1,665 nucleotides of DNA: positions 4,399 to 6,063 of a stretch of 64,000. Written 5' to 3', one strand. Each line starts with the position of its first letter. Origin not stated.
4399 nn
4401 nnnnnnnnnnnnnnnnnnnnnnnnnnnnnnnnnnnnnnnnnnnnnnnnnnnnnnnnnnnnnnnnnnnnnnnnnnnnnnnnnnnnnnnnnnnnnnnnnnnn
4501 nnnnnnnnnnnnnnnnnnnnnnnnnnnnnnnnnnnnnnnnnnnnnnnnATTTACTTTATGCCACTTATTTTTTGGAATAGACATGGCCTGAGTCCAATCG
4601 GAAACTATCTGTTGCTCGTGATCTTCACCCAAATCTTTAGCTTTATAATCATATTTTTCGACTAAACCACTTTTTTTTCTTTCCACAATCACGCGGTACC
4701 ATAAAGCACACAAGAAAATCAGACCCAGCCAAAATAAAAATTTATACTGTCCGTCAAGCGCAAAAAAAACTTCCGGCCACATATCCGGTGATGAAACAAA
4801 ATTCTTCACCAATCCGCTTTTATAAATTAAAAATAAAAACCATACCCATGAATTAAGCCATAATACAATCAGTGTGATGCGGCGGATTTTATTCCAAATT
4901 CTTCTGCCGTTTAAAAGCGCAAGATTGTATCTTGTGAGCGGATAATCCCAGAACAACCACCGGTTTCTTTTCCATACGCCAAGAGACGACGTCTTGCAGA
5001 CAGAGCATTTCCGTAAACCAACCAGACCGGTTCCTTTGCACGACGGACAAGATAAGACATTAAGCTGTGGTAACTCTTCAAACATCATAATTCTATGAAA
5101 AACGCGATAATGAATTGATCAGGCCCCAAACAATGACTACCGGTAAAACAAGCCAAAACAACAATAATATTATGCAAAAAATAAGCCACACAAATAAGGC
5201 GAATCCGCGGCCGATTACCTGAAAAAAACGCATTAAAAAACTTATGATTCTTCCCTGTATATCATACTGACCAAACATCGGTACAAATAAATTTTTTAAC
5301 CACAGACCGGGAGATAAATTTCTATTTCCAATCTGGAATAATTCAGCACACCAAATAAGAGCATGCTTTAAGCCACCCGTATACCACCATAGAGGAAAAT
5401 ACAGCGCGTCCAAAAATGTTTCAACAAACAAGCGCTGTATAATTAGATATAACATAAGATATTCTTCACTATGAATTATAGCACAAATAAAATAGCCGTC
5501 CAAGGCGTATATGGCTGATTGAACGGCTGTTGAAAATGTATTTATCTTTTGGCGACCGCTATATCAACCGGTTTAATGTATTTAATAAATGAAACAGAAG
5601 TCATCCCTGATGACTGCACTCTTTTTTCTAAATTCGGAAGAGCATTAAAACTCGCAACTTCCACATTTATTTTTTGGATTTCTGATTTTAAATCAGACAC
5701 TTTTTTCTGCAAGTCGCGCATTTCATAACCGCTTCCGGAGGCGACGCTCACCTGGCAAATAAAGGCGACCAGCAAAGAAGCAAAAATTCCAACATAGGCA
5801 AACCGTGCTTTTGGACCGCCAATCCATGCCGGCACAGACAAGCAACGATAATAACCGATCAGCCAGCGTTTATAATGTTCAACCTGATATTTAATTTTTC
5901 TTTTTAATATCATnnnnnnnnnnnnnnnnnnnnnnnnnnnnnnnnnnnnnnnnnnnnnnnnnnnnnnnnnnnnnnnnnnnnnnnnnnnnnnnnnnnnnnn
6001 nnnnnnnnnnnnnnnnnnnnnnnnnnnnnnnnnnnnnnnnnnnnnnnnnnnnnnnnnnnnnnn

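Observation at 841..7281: Atypical dcw cluster with ftsI replaced by a membrane-anchored ClpC-like ATPase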

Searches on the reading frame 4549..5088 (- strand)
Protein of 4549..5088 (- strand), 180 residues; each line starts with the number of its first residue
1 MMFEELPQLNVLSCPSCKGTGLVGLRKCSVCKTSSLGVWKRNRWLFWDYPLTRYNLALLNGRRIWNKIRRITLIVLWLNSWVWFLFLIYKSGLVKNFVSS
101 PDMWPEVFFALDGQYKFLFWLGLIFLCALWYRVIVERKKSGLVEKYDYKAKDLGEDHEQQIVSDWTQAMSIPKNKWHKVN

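Call 54: search_protein_representatives(protein=window:4549-5088:-)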
Query: 180 residues. Proteins with E-value up to 0.001 (for the whole library): 54; up to 1e-10: 27; up to 1e-30: 5. The best 54 are listed.
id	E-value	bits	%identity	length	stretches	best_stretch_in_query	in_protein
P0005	1.1e-44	168.6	45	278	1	1-176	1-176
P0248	1.3e-43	165.1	55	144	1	3-141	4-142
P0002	6.8e-36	139.9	40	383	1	2-175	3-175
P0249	1.1e-34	136.0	62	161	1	1-95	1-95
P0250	1.0e-30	123.0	42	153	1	1-149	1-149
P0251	1.4e-30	122.6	40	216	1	1-167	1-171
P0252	3.0e-29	118.2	36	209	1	1-171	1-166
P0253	8.1e-29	116.8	46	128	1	1-126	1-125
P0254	3.1e-25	105.1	40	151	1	3-147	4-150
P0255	2.7e-24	102.1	36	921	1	2-174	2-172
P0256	4.2e-24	101.4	52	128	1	1-91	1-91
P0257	4.9e-24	101.2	35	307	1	1-179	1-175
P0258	2.4e-23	98.9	44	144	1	1-113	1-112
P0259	4.8e-23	97.9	51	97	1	1-90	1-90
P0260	1.1e-22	96.7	48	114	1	1-104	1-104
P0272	9.0e-10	54.6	24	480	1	1-176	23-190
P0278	3.1e-07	46.3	25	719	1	8-174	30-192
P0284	6.7e-06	42.0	29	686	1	5-150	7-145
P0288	2.3e-05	40.2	33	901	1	4-126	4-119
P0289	7.1e-05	38.6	31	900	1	11-134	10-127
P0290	9.4e-05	38.2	23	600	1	11-168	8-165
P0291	1.5e-04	37.6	22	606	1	8-168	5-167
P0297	9.1e-04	35.0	24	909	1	9-105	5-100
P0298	9.1e-04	35.0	30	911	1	11-145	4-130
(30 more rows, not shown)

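Call 55: search_protein_families(library=pfam, proteins=[P0255, P0272, P0278, P0284, P0288, P0289, P0290, P0291, P0297, P0298], max_evalue=0.000001)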
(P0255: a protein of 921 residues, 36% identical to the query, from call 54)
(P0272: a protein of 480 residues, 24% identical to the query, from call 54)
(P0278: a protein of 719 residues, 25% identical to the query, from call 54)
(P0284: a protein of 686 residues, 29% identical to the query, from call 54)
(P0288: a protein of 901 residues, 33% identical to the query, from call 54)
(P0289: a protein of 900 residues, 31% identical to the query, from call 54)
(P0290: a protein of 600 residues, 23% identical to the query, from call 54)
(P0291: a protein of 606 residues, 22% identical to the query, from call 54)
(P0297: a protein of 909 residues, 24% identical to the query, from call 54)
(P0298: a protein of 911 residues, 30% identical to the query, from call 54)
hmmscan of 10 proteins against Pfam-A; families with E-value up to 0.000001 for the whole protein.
P0255 (921 aa): 6 families
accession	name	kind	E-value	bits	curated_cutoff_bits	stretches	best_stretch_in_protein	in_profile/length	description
PF07724.20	AAA_2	-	1e-50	172.4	27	1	664-824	1-164/166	AAA domain (Cdc48 subfamily)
PF10431.15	ClpB_D2-small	-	1.4e-22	80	21.9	1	832-911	1-80/81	C-terminal, D2-small domain, of ClpB protein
PF00004.35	AAA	-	2.3e-15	57.7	21.2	1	670-784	2-110/131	ATPase family associated with various cellular activities (AAA)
PF07728.20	AAA_5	-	3.7e-13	50.1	22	1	669-785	2-124/139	AAA domain (dynein-related subfamily)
PF17871.7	AAA_lid_9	-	1.6e-08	34.9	22.8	1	530-595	1-66/104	AAA lid domain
PF00158.32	Sigma54_activat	-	3.1e-07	30.7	20.2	0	651-787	7-147/168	Sigma-54 interaction domain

P0272 (480 aa): 0 families

P0278 (719 aa): 3 families
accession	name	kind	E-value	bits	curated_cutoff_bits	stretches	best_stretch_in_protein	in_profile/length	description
PF17871.7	AAA_lid_9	-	3.4e-10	40.2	22.8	1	551-634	2-85/104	AAA lid domain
PF00004.35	AAA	-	3.5e-08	34.4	21.2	0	413-524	2-109/131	ATPase family associated with various cellular activities (AAA)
PF13191.12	AAA_16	-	8.2e-07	30.1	32.6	0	391-436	2-51/167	AAA ATPase domain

P0284 (686 aa): 5 families
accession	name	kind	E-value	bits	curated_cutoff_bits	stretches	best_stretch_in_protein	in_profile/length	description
PF17871.7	AAA_lid_9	-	7.4e-13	48.8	22.8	1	525-610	3-87/104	AAA lid domain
PF00004.35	AAA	-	3.9e-12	47.2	21.2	1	384-502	1-116/131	ATPase family associated with various cellular activities (AAA)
PF13191.12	AAA_16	-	2e-07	32.1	32.6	0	362-408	2-51/167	AAA ATPase domain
PF20720.3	nSTAND3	-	8.7e-07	29.2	27.2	0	381-410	17-46/155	Novel STAND NTPase 3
PF01695.23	IstB_IS21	-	9.5e-07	29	24.1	0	381-454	92-158/238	IstB-like ATP binding protein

P0288 (901 aa): 6 families
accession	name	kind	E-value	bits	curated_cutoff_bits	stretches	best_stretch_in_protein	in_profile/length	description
PF07724.20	AAA_2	-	6.8e-52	176.3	27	1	641-799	1-164/166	AAA domain (Cdc48 subfamily)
PF10431.15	ClpB_D2-small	-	1.2e-22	80.1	21.9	1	807-886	1-80/81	C-terminal, D2-small domain, of ClpB protein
PF07728.20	AAA_5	-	1.8e-14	54.3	22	1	645-764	1-127/139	AAA domain (dynein-related subfamily)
PF00004.35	AAA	-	1.6e-12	48.4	21.2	0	647-759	2-110/131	ATPase family associated with various cellular activities (AAA)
PF17871.7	AAA_lid_9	-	8.6e-12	45.3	22.8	1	509-590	3-83/104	AAA lid domain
PF13191.12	AAA_16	-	5.5e-07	30.7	32.6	0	354-398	3-51/167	AAA ATPase domain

P0289 (900 aa): 7 families
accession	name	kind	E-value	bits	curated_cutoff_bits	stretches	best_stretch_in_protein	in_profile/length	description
PF07724.20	AAA_2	-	4.8e-51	173.5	27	1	637-797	1-164/166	AAA domain (Cdc48 subfamily)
PF10431.15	ClpB_D2-small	-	3.1e-24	85.3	21.9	1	805-884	1-80/81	C-terminal, D2-small domain, of ClpB protein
PF00004.35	AAA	-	4.1e-21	76.2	21.2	1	642-759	1-112/131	ATPase family associated with various cellular activities (AAA)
PF07728.20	AAA_5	-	5.8e-17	62.4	22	1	641-761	1-126/139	AAA domain (dynein-related subfamily)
PF17871.7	AAA_lid_9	-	3.5e-14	53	22.8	1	504-570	3-69/104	AAA lid domain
PF00158.32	Sigma54_activat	-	2.5e-09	37.5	20.2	0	624-758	7-145/168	Sigma-54 interaction domain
PF13401.12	AAA_22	-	6.7e-08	33.3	27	0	643-732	9-109/130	AAA domain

P0290 (600 aa): 0 families

P0291 (606 aa): 1 family
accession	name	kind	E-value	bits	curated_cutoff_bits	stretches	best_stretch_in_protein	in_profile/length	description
PF02861.25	Clp_N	-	8.6e-07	29.5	20.7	0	279-322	4-48/53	Clp amino terminal domain, pathogenicity island component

P0297 (909 aa): 7 families
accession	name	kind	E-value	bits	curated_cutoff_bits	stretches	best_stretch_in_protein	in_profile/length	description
PF07724.20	AAA_2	-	1.4e-51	175.2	27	1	650-812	1-166/166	AAA domain (Cdc48 subfamily)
PF10431.15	ClpB_D2-small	-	5.9e-20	71.5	21.9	1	818-898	1-81/81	C-terminal, D2-small domain, of ClpB protein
PF00004.35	AAA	-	3.5e-15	57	21.2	1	656-770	2-110/131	ATPase family associated with various cellular activities (AAA)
PF07728.20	AAA_5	-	3.3e-14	53.5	22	1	654-772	1-125/139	AAA domain (dynein-related subfamily)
PF17871.7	AAA_lid_9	-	2.5e-11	43.8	22.8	1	518-617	3-101/104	AAA lid domain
PF13191.12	AAA_16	-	3.7e-08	34.5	32.6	0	357-396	2-45/167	AAA ATPase domain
PF00158.32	Sigma54_activat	-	3.1e-07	30.7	20.2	0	637-777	7-151/168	Sigma-54 interaction domain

P0298 (911 aa): 6 families
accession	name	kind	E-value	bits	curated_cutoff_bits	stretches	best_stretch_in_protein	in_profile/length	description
PF07724.20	AAA_2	-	1.4e-50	172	27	1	650-808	1-164/166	AAA domain (Cdc48 subfamily)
PF10431.15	ClpB_D2-small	-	1.4e-18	67.2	21.9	1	816-895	1-79/81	C-terminal, D2-small domain, of ClpB protein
PF00004.35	AAA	-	3.7e-13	50.5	21.2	1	656-775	2-117/131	ATPase family associated with various cellular activities (AAA)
PF07728.20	AAA_5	-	9.3e-12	45.6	22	1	654-770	1-125/139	AAA domain (dynein-related subfamily)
PF17871.7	AAA_lid_9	-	1.5e-07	31.7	22.8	1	518-616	3-100/104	AAA lid domain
PF00158.32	Sigma54_activat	-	5e-07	30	20.2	0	638-779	8-156/168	Sigma-54 interaction domain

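Call 63: search_protein_families(library=pfam, proteins=[window:4549-5088:-], max_evalue=10)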
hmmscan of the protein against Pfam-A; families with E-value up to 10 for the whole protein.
window:4549-5088:- (180 aa): 2 families
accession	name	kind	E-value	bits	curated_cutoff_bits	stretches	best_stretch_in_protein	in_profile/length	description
PF00684.25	DnaJ_CXXCXGXG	-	0.024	15.3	32.7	1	13-33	43-63/65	DnaJ central domain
PF03966.22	Trm112p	-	0.079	13.3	22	1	9-21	5-16/40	Trm112p-like protein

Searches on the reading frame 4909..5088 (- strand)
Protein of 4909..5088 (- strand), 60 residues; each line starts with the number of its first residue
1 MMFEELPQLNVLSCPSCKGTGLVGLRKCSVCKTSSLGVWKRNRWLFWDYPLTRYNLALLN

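Call 63: search_protein_families(library=pfam, proteins=[window:4909-5088:-], max_evalue=10)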
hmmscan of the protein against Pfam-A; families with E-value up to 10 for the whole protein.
window:4909-5088:- (60 aa): 4 families
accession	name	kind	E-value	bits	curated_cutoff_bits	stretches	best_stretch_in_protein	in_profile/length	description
PF00684.25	DnaJ_CXXCXGXG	-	0.0031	18.2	32.7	1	12-33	42-63/65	DnaJ central domain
PF03966.22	Trm112p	-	0.011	16.1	22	1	9-21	5-16/40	Trm112p-like protein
PF15203.11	TMEM95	-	0.03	14.4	27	1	10-43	86-117/151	TMEM95 family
PF08063.17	Zn_ribbon_PADR1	-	0.048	13.9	25.1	1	25-36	2-13/42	PADR1 domain, zinc ribbon fold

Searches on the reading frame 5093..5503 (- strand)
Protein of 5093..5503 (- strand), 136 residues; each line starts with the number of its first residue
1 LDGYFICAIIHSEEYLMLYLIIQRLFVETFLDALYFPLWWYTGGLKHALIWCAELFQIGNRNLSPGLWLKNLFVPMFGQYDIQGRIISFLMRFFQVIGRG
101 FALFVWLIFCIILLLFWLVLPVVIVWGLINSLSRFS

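Call 3: search_protein_families(library=pfam, proteins=[window:5093-5503:-], max_evalue=0.01)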
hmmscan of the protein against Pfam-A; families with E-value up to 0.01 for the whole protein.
window:5093-5503:- (136 aa): 0 families

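Call 4: search_protein_families(library=ncbifam, proteins=[window:5093-5503:-], max_evalue=0.01)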
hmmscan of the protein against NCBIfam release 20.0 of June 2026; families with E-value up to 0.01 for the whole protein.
window:5093-5503:- (136 aa): 0 families

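Call 39: find_homologous_proteins(query=window:5096-5455:-, max_evalue=0.001)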
Query seq(120 aa) (120 aa): 188 proteins with E <= 0.001 among 193 candidates; the best 120 are listed.
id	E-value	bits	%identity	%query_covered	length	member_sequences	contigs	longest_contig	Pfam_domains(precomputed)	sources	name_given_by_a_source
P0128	2.5e-57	211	77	96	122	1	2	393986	-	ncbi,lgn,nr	ncbi:MAG: hypothetical protein NTW66_03225 [Candidatus Magasanikbacteria bacterium]|nr:hypothetical 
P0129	4.5e-56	206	75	100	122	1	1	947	-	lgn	-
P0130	8.9e-56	206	77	96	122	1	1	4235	-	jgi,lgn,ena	-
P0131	1.1e-50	189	70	98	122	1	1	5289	-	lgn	-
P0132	1.2e-46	176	66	98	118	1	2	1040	-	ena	-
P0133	1.3e-45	173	65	98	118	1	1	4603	-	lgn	-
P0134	4.3e-45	171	66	97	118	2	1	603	-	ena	-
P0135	3.7e-44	168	66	97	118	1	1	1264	-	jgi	jgi:hypothetical protein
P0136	3.7e-43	165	64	98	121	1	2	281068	-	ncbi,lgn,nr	ncbi:MAG: hypothetical protein PHD72_00140 [Patescibacteria group bacterium]|nr:hypothetical protein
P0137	1.5e-42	163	61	98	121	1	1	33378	-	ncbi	-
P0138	2.5e-42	162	66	97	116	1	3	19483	-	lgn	-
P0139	2.7e-42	162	66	97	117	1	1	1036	-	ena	-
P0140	7.0e-42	161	60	98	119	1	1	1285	-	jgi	jgi:hypothetical protein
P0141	1.7e-41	159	59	98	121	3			-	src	-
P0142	3.3e-41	158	61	83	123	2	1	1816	-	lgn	-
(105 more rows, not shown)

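Call 56: predict_structure(alignment_id=A4)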
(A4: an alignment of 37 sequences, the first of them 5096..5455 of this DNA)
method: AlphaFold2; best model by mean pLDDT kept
length: 120 residues; sequences in the alignment: 37
mean_pLDDT: 94.2   pTM: 0.72
mean pLDDT of the five models: 94.2, 94.2, 92.5, 90.7, 90.6
residues with pLDDT >= 90: 108; 70-90: 11; 50-70: 1; < 50: 0
segments of 3 or more residues with pLDDT < 50: none
pLDDT, mean of each block of 10 residues (from residue 1): 95 93 94 98 96 92 91 96 98 97 94 88
secondary structure, 60 per line:
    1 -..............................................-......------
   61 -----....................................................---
elements in order: H2-47 H49-54 H66-117

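Call 62: fold_search(model_id=the predicted structure, library=pdb)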
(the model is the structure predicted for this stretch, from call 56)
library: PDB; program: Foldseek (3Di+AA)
matches with E <= 10: 27; with E <= 0.001: 0
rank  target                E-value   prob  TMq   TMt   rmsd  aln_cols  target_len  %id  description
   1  9a2v_MODEL_1_A        4.4e+00  0.11  0.28  0.09   8.6        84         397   17  Model of E. coli AcrA by in-cell photo-crosslinking MS and deep learning (released 2023-02-24)
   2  8b6h_EG               4.9e+00  0.10  0.23  0.25   6.1        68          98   15  Cryo-EM structure of cytochrome c oxidase dimer (complex IV) from respiratory supercomplex of Tetrahymena thermophila (released 2023-03-29)
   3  6zvr_DB               5.6e+00  0.18  0.45  0.38   6.0       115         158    8  C11 symmetry: Bacterial Vipp1 and PspA are members of the ancient ESCRT-III membrane-remodeling superfamily. (released 2021-08-04)
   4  9hzm_0                5.6e+00  0.15  0.42  0.30   6.3       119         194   14  235 A SynPspA H1-5 rod after incubation with EPL (released 2025-08-13)
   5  5j9t_D                5.9e+00  0.14  0.42  0.42   7.1       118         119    9  Crystal structure of the NuA4 core complex (released 2016-10-26)
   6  9cpb_6D               5.9e+00  0.05  0.25  0.25  13.5       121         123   10  Atomic model of bovine Fallopian tube cilia doublet microtubule (48-nm periodicity) (released 2024-10-30)
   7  7ph3_A                6.6e+00  0.11  0.34  0.11   5.6        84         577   25  AMP-PNP bound nanodisc reconstituted MsbA with nanobodies, spin-labeled at position A60C (released 2022-08-24)
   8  2f1m_A                6.6e+00  0.08  0.28  0.15   8.6        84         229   17  Conformational flexibility in the multidrug efflux system protein AcrA (released 2006-03-21)
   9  5j9w_H                7.0e+00  0.14  0.45  0.46   6.9       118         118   10  Crystal structure of the NuA4 core complex (released 2016-10-26)
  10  6z1r_K                7.4e+00  0.06  0.19  0.29   8.8        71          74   20  bovine ATP synthase F1-peripheral stalk domain, state 2 (released 2020-09-09)
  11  9tg4_E                7.9e+00  0.08  0.23  0.08  10.2        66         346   14  Structure of the YbjP lipoprotein bound to the AcrABZ-TolC efflux pump (released 2026-04-08)
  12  3aoi_X                7.9e+00  0.05  0.22  0.19   6.6        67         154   15  RNA polymerase-Gfh1 complex (Crystal type 2) (released 2010-12-08)
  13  4w4k_A                8.3e+00  0.23  0.40  0.55   3.6        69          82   12  Crystal structure of a PE25-PPE41 heterodimer from a type VII secretion system of M. tuberculosis (released 2014-10-01)
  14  7nhn_0                8.3e+00  0.12  0.35  0.12   4.7        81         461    6  VgaL, an antibiotic resistance ABCF, in complex with 70S ribosome from Listeria monocytogenes (released 2021-05-05)
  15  8f2k_G                8.3e+00  0.11  0.36  0.41   6.6        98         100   11  Structure of yeast F1-ATPase determined with 100 micromolar cruentaren A (released 2023-04-05)
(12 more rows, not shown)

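Call 63: search_protein_families(library=pfam, proteins=[window:5096-5455:-], max_evalue=10)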
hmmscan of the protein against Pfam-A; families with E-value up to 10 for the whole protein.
window:5096-5455:- (120 aa): 3 families
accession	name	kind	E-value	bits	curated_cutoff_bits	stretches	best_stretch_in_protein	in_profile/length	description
PF01635.23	CoV_M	-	0.42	10.3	27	1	73-118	13-58/208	Coronavirus M matrix/glycoprotein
PF16491.10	Peptidase_M48_N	-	0.44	10.8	27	1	46-108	111-173/179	CAAX prenyl protease N-terminal, five membrane helices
PF11293.13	DUF3094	-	1.8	8.7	27.1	1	98-116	32-50/55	Protein of unknown function (DUF3094)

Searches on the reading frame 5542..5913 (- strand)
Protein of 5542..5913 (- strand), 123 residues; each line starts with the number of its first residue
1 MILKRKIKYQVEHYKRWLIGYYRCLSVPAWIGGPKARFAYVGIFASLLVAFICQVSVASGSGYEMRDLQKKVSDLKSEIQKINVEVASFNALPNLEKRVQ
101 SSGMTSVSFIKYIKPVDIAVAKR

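Call 3: search_protein_families(library=pfam, proteins=[window:5542-5913:-], max_evalue=0.01)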
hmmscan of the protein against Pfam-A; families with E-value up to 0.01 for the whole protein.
window:5542-5913:- (123 aa): 0 families

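Call 4: search_protein_families(library=ncbifam, proteins=[window:5542-5913:-], max_evalue=0.01)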
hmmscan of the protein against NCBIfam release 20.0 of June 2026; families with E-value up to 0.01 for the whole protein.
window:5542-5913:- (123 aa): 1 family
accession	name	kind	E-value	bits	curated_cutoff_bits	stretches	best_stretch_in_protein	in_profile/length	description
NF053549.1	FtsL_Actino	equivalog_domain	2e-06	27.6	55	1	39-107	7-74/83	cell division protein FtsL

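Call 63: search_protein_families(library=pfam, proteins=[window:5545-5913:-], max_evalue=10)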
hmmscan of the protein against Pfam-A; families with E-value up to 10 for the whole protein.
window:5545-5913:- (123 aa): 3 families
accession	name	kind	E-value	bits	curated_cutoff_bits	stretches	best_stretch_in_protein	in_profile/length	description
PF19579.4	FtsL_2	-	0.05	13.9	24.6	1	45-105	25-85/100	Bacteriodetes cell division protein (FtsL-like)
PF11544.13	Spc42p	-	0.11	12.8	25.6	1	66-91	8-33/75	Spindle pole body component Spc42p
PF04508.17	Pox_A_type_inc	-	0.2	12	21.4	1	64-78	2-16/23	Viral A-type inclusion protein repeat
